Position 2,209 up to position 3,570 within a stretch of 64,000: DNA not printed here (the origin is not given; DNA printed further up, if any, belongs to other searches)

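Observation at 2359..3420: Bacterial protein carrying all four GT29 sialyl motifs, with no sialic acid pathway nearby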

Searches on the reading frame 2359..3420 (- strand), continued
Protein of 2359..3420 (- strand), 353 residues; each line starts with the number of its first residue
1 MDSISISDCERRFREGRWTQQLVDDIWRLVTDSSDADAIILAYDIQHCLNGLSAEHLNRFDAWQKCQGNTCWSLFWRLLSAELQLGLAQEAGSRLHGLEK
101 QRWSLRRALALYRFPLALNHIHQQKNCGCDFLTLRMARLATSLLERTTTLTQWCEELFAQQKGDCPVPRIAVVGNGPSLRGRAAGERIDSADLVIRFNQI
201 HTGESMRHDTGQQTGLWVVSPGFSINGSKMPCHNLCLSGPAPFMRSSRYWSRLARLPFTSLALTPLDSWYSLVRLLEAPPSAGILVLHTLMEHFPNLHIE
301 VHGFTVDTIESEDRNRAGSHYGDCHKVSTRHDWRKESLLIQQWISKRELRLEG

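Call 35: search_protein_families(library=pfam, proteins=[L029:14489-15667:+, L033:13479-14213:+, L029:12754-14427:+, L029:17328-18356:-, L040:1655-2140:-, L049:860-1498:+, L032:2833-3957:+, L046:8564-10558:+, L046:10552-12246:+, L029:9275-10585:+], max_evalue=0.0001)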
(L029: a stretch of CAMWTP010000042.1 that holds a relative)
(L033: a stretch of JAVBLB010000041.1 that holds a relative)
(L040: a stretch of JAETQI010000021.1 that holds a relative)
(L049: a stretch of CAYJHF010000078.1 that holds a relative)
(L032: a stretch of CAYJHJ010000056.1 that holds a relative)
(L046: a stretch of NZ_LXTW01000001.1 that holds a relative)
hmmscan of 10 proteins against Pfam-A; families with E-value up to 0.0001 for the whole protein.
L029:14489-15667:+ (392 aa): 5 families
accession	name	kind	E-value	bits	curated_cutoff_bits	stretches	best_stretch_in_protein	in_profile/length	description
PF02348.25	CTP_transf_3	-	5.9e-25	88.8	22.6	1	6-132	1-123/217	Cytidylyltransferase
PF08282.18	Hydrolase_3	-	9.4e-16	58.7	20.9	1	302-378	180-255/255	haloacid dehalogenase-like hydrolase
PF00702.32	Hydrolase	-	1.1e-11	45.9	26.4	1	270-346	106-191/191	haloacid dehalogenase-like hydrolase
PF13419.12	HAD_2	-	2.9e-06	27.9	23.8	1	264-346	79-172/178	Haloacid dehalogenase-like hydrolase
PF12804.13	NTP_transf_3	-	9.7e-05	23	27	0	26-162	21-140/160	MobA-like NTP transferase domain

L033:13479-14213:+ (244 aa): 1 family
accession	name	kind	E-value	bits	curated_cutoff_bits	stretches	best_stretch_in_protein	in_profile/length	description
PF02348.25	CTP_transf_3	-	2.8e-22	80.1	22.6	1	10-135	2-118/217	Cytidylyltransferase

L029:12754-14427:+ (557 aa): 0 families

L029:17328-18356:- (342 aa): 0 families

L040:1655-2140:- (161 aa): 4 families
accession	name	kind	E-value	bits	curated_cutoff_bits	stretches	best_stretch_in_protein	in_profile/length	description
PF01381.28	HTH_3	-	1e-15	57.9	23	1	33-86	2-55/55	Helix-turn-helix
PF13560.12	HTH_31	-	5.5e-11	43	27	1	28-86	2-61/64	Helix-turn-helix domain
PF12844.13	HTH_19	-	5.1e-08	33.2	30.2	1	31-89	3-61/64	Helix-turn-helix domain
PF07022.19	Phage_CI_repr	-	5e-07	30.4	22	1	43-92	15-63/65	Bacteriophage CI repressor helix-turn-helix domain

L049:860-1498:+ (212 aa): 2 families
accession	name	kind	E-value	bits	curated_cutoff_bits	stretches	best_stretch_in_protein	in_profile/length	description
PF08241.18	Methyltransf_11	-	2.9e-09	37.9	21.2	1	64-109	51-93/95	Methyltransferase domain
PF13649.12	Methyltransf_25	-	3.1e-06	28.2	27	1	61-107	52-97/97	Methyltransferase domain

L032:2833-3957:+ (374 aa): 2 families
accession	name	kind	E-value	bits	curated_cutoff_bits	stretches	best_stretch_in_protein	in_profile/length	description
PF01041.23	DegT_DnrJ_EryC1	-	2.2e-84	284.2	19.8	1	14-370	5-359/360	DegT/DnrJ/EryC1/StrS aminotransferase family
PF00155.27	Aminotran_1_2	-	6.7e-07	29.3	19.7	1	36-122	44-141/361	Aminotransferase class I and II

L046:8564-10558:+ (664 aa): 4 families
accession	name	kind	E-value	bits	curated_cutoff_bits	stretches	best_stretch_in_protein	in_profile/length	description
PF00535.33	Glycos_transf_2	-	2.6e-33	115.8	23.3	1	9-174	1-163/168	Glycosyl transferase family 2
PF00777.23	Glyco_transf_29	-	1.3e-12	48.1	23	1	451-532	27-109/272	Glycosyltransferase family 29 (sialyltransferase)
PF10111.15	Glyco_tranf_2_2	-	2.8e-10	40.6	27.3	1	9-205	1-206/276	Glycosyltransferase like family 2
PF13641.12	Glyco_tranf_2_3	-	7.5e-08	33.1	27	1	8-102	3-103/230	Glycosyltransferase like family 2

L046:10552-12246:+ (564 aa): 2 families
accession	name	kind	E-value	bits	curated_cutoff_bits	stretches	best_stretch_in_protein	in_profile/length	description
PF13692.12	Glyco_trans_1_4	-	2.9e-14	53.9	27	1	246-375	2-140/142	Glycosyl transferases group 1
PF00534.26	Glycos_transf_1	-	9.1e-14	51.8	26.4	1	233-387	3-167/172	Glycosyl transferases group 1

L029:9275-10585:+ (436 aa): 1 family
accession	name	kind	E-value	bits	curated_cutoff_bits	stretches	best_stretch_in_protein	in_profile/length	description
PF00777.23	Glyco_transf_29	-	2.8e-13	50.4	23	1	241-292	55-106/272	Glycosyltransferase family 29 (sialyltransferase)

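Call 40: search_solved_structures(query=A1, max_evalue=1, show_alignments=4)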
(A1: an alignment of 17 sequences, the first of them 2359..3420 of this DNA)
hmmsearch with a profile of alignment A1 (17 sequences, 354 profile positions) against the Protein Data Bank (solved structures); distinct sequences matched with E-value up to 1: 9.
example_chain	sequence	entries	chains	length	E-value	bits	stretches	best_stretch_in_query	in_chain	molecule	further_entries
5bo8_A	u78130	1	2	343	7.9e-11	44.8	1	102-226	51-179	Sia-alpha-2,3-Gal-beta-1,4-GlcNAc-R:alpha 2,8-sialyltransferase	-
5bo6_A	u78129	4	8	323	8.3e-11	44.7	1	103-226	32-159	Sia-alpha-2,3-Gal-beta-1,4-GlcNAc-R:alpha 2,8-sialyltransferase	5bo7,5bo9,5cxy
6apj_A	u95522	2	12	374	4.9e-10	42.1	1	158-217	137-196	Alpha-N-acetylgalactosaminide alpha-2,6-sialyltransferase 2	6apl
2wnb_A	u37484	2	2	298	6.4e-10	41.8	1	145-216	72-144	CMP-N-acetylneuraminate-beta-galactosamide-alpha-2,3-sialyltransferase 1 | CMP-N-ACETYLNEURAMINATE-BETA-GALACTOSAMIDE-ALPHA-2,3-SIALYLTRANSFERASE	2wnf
2wml_A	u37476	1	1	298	6.9e-10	41.7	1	164-216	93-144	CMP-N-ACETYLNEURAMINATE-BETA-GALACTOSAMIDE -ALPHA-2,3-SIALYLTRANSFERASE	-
4mps_A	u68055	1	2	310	5.5e-09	38.7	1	167-257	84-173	Beta-galactoside alpha-2,6-sialyltransferase 1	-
6qvs_A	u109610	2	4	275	4.9e-08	35.6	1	168-242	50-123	Beta-galactoside alpha-2,6-sialyltransferase 1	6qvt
4js1_A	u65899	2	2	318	7.5e-08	35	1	169-242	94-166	Beta-galactoside alpha-2,6-sialyltransferase 1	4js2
4y66_A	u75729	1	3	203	0.94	11.6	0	75-149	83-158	Mnd1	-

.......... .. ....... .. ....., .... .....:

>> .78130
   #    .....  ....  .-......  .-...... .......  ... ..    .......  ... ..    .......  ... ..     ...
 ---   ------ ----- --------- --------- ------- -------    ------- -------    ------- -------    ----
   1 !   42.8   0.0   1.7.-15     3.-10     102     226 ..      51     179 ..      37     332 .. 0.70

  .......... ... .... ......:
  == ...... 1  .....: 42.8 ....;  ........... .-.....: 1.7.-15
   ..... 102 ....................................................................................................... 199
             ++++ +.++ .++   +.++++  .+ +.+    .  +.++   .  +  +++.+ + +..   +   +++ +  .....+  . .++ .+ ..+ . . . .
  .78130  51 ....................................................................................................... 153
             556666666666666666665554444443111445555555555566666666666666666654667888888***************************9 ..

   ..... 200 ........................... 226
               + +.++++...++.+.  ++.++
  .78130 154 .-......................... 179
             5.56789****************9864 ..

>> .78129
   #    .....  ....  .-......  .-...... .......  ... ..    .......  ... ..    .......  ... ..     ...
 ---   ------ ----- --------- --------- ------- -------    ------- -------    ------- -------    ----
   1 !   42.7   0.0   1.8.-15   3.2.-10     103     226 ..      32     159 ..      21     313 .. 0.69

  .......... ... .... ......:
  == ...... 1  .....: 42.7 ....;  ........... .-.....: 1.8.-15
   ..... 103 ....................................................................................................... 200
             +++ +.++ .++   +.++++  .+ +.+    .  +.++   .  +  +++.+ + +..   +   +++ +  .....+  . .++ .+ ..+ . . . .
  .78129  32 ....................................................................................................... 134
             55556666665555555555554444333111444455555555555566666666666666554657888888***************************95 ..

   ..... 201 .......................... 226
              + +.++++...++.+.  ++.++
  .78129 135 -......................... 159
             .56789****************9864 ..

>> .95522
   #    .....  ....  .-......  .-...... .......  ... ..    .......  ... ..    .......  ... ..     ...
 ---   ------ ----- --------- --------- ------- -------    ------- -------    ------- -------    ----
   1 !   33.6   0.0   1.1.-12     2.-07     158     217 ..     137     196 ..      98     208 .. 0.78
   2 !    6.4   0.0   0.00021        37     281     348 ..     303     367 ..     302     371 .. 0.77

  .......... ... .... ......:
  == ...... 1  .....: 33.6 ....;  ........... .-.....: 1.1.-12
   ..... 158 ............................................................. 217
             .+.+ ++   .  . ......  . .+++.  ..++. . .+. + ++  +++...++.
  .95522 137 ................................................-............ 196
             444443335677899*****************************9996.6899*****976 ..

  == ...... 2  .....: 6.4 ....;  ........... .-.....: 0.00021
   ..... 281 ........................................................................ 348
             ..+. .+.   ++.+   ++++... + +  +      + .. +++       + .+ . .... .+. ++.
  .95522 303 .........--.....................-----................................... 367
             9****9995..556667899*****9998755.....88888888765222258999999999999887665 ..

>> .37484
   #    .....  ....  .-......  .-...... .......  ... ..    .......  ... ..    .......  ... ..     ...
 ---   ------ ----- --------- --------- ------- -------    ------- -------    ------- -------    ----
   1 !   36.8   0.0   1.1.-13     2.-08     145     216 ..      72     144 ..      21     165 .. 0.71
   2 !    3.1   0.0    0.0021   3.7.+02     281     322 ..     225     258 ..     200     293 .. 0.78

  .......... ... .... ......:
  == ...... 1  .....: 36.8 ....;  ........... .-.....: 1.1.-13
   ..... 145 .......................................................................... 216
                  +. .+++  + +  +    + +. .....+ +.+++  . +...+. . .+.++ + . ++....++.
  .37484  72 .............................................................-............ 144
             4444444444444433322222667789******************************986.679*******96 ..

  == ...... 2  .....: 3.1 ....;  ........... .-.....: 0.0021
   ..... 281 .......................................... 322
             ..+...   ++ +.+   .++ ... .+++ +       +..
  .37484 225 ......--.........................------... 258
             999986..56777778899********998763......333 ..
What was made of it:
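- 2509..2586 (-): Sialylmotif S (aa 279-304; PPSAG...HGF). Aligned to PSTG...YGF of ST6GalNAc-II and ST3Gal-I (call 40).
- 2452..2463 (-): Sialylmotif III (aa 320-323; HYGD). Aligned to HYFE of ST6GalNAc-II (call 40).
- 2413..2430 (-): Sialylmotif VS (aa 331-336; HDWRKE), predicted catalytic His and Glu. Aligned to HDLSLE of ST6GalNAc-II (call 40).
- On CAZy GT29 / Pfam PF00777: Profile alignment to ST6GalNAc-II covers L, S, III and VS (call 40).
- Checked: That second stretch is individually weak (6.4 bits; call 40).
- A family profile aligns motifs S, III and VS to ST6GalNAc-II (call 40).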

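Call 49: search_protein_families(library=pfam, proteins=[L019:2739-4835:+, L019:4859-7150:+, L026:166-2715:+, L026:7072-11748:-, L018:8978-10561:+, L025:10507-12846:+, L020:8174-10567:+, L040:6104-9844:+, L007:9395-11098:+], max_evalue=0.001)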
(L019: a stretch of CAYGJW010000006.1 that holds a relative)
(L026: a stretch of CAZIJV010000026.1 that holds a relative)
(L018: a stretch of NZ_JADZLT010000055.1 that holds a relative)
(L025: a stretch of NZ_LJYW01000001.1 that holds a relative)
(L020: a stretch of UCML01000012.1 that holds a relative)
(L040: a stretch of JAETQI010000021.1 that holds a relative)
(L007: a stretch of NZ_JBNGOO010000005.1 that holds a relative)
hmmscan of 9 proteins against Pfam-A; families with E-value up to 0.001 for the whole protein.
L019:2739-4835:+ (698 aa): 6 families
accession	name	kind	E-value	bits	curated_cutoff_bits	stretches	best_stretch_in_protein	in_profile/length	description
PF13414.12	TPR_11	-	3.5e-09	36.6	26.8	1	340-368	12-40/42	TPR repeat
PF05159.20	Capsule_synth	-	8.2e-09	35.8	20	1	148-249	177-288/310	Capsule polysaccharide biosynthesis protein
PF00777.23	Glyco_transf_29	-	1.6e-08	34.7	23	1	485-559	28-103/272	Glycosyltransferase family 29 (sialyltransferase)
PF13431.12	TPR_17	-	6.5e-06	26.5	24.4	0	344-372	1-29/34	Tetratricopeptide repeat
PF13428.12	TPR_14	-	1.2e-05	25.9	23.5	0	336-364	15-43/44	Tetratricopeptide repeat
PF00515.34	TPR_1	-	0.00024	21.2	27.8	0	334-353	13-32/34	Tetratricopeptide repeat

L019:4859-7150:+ (763 aa): 11 families
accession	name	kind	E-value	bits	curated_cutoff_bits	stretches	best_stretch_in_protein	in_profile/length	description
PF00515.34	TPR_1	-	1.5e-12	47.2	27.8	1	401-427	7-33/34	Tetratricopeptide repeat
PF00777.23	Glyco_transf_29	-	1.7e-11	44.5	23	1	575-637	46-107/272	Glycosyltransferase family 29 (sialyltransferase)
PF13181.12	TPR_8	-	4.1e-10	39.4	25.7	1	397-427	3-33/34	Tetratricopeptide repeat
PF07719.23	TPR_2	-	1.1e-09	38.1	27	0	399-427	5-33/34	Tetratricopeptide repeat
PF13428.12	TPR_14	-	8.1e-09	35.8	23.5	0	398-437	4-43/44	Tetratricopeptide repeat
PF05159.20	Capsule_synth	-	2.8e-08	34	20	1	263-315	230-282/310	Capsule polysaccharide biosynthesis protein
PF13414.12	TPR_11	-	7.3e-07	29.2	26.8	0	410-429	9-28/42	TPR repeat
PF13424.12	TPR_12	-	8.7e-07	29.5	30.1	1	366-426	8-76/77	Tetratricopeptide repeat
PF14559.12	TPR_19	-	5.4e-05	23.9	25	0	376-429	6-59/68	Tetratricopeptide repeat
PF24575.1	TPR_Slam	-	0.00021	22.1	35.2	0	370-418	56-104/104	Surface lipoprotein assembly modifier, N-terminal TPR repeats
PF13432.12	TPR_16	-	0.00032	21.5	32.7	0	376-427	12-63/65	Tetratricopeptide repeat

L026:166-2715:+ (849 aa): 8 families
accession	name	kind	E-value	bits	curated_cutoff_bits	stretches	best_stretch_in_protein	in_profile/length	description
PF00777.23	Glyco_transf_29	-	1.9e-13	50.9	23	1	371-433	43-104/272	Glycosyltransferase family 29 (sialyltransferase)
PF00515.34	TPR_1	-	3.2e-11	43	27.8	1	84-115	2-33/34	Tetratricopeptide repeat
PF07719.23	TPR_2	-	4.3e-11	42.5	27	1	84-115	2-33/34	Tetratricopeptide repeat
PF04230.19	PS_pyruv_trans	-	2.1e-09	38.1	25.3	1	601-789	59-276/280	Polysaccharide pyruvyl transferase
PF13414.12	TPR_11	-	1.3e-08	34.8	26.8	1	56-96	1-41/42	TPR repeat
PF13432.12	TPR_16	-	1.1e-06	29.4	32.7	1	88-144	2-57/65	Tetratricopeptide repeat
PF13431.12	TPR_17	-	6.8e-06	26.4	24.4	0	105-137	1-33/34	Tetratricopeptide repeat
PF14559.12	TPR_19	-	8.8e-06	26.4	25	0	60-108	2-50/68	Tetratricopeptide repeat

L026:7072-11748:- (1558 aa): 4 families
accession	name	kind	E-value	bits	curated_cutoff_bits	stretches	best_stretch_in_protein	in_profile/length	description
PF05159.20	Capsule_synth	-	8.3e-45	154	20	2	220-465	17-310/310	Capsule polysaccharide biosynthesis protein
PF00702.32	Hydrolase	-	7.9e-06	26.8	26.4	1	925-1116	2-191/191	haloacid dehalogenase-like hydrolase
PF20471.4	DUF6716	-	1.5e-05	24.6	27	0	24-56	251-283/342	Putative glycosyltransferase (DUF6716)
PF13242.12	Hydrolase_like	-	2.4e-05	24.6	22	1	1083-1121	9-47/75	HAD-hyrolase-like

L018:8978-10561:+ (527 aa): 2 families
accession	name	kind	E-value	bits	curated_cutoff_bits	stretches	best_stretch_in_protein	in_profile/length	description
PF00777.23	Glyco_transf_29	-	3.9e-13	49.8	23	1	343-397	54-107/272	Glycosyltransferase family 29 (sialyltransferase)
PF07719.23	TPR_2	-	0.00052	20.4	27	0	90-112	6-28/34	Tetratricopeptide repeat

L025:10507-12846:+ (779 aa): 2 families
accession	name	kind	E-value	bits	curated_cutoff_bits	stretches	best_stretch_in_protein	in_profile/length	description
PF00777.23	Glyco_transf_29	-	5.2e-11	42.9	23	1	306-359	52-104/272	Glycosyltransferase family 29 (sialyltransferase)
PF04230.19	PS_pyruv_trans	-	3e-08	34.4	25.3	1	514-712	59-277/280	Polysaccharide pyruvyl transferase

L020:8174-10567:+ (797 aa): 2 families
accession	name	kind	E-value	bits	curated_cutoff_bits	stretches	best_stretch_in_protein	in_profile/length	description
PF00777.23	Glyco_transf_29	-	4e-12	46.5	23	1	598-668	45-113/272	Glycosyltransferase family 29 (sialyltransferase)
PF04230.19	PS_pyruv_trans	-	2.2e-10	41.4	25.3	1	47-217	61-277/280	Polysaccharide pyruvyl transferase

L040:6104-9844:+ (1246 aa): 5 families
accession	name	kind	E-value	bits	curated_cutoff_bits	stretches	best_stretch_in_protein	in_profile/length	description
PF00777.23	Glyco_transf_29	-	4.6e-20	72.6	23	2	210-259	55-104/272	Glycosyltransferase family 29 (sialyltransferase)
PF13692.12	Glyco_trans_1_4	-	7e-07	30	27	1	614-752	3-141/142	Glycosyl transferases group 1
PF00534.26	Glycos_transf_1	-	9.6e-07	28.9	26.4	1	610-751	13-156/172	Glycosyl transferases group 1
PF01973.23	MptE-like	-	5.7e-06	26.6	34.6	1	806-964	16-168/171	6-hydroxymethylpterin diphosphokinase MptE-like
PF03407.22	Nucleotid_trans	-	5.8e-05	23.6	22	1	1093-1180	67-152/208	Nucleotide-diphospho-sugar transferase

L007:9395-11098:+ (567 aa): 1 family
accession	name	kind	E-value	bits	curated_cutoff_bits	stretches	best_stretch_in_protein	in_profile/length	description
PF00777.23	Glyco_transf_29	-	8.7e-09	35.6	23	1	387-442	56-111/272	Glycosyltransferase family 29 (sialyltransferase)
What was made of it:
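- L019 encodes two proteins that fuse a KpsC-like Capsule_synth module, TPRs and a GT29 domain (call 49).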
